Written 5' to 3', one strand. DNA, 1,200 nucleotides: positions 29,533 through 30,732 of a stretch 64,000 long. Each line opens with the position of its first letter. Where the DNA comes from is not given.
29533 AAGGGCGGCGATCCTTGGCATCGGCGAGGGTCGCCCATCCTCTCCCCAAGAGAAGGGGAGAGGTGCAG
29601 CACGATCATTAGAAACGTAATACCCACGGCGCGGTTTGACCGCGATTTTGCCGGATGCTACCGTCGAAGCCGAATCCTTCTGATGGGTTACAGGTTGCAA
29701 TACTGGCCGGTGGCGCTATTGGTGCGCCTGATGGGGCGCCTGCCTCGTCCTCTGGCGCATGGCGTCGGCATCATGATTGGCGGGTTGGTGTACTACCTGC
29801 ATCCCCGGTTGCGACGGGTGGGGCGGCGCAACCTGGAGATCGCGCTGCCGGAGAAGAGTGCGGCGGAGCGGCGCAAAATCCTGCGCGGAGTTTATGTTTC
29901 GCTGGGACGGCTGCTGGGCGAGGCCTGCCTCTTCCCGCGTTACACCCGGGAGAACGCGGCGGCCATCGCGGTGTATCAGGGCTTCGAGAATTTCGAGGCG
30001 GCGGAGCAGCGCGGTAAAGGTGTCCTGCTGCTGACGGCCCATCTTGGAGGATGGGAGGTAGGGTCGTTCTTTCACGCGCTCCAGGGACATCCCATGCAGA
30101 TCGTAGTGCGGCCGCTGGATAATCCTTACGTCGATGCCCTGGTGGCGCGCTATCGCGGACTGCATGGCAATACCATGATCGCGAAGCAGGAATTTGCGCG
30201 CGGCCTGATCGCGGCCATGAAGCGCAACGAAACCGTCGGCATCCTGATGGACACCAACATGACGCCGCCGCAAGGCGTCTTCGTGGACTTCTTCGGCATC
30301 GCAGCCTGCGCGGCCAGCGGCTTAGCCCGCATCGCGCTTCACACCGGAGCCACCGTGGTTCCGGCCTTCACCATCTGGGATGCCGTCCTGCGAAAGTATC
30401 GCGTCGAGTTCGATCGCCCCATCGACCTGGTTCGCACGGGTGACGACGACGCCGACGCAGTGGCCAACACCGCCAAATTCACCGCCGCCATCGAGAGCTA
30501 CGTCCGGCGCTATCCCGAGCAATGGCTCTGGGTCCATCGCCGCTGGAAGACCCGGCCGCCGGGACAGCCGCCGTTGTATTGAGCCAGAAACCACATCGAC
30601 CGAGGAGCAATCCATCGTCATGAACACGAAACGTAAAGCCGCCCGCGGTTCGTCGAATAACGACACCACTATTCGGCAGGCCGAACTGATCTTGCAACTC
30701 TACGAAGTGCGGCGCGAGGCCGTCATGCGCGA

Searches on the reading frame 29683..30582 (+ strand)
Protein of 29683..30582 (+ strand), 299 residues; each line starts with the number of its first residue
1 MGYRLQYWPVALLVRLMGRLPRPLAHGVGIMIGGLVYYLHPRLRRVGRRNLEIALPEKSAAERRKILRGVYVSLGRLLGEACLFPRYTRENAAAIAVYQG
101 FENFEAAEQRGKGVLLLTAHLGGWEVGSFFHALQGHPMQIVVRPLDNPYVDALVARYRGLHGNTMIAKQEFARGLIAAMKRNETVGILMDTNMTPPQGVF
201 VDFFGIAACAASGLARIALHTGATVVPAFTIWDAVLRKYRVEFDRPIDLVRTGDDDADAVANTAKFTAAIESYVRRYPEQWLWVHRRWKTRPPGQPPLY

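Call 75: find_related_loci(query=window:29683-30582:+, collection=metagenome_contigs, flank=10000)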
Query window:29683-30582:+ (299 aa) in metagenome_contigs; peptide patterns used: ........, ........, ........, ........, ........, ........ (x = any residue, [..] = any of these).
600 stretches matched a pattern (row limit reached: there are more); 561 encode a relative of the query (tblastn E <= 1e-3); the best 80 are kept; 80 distinct loci.
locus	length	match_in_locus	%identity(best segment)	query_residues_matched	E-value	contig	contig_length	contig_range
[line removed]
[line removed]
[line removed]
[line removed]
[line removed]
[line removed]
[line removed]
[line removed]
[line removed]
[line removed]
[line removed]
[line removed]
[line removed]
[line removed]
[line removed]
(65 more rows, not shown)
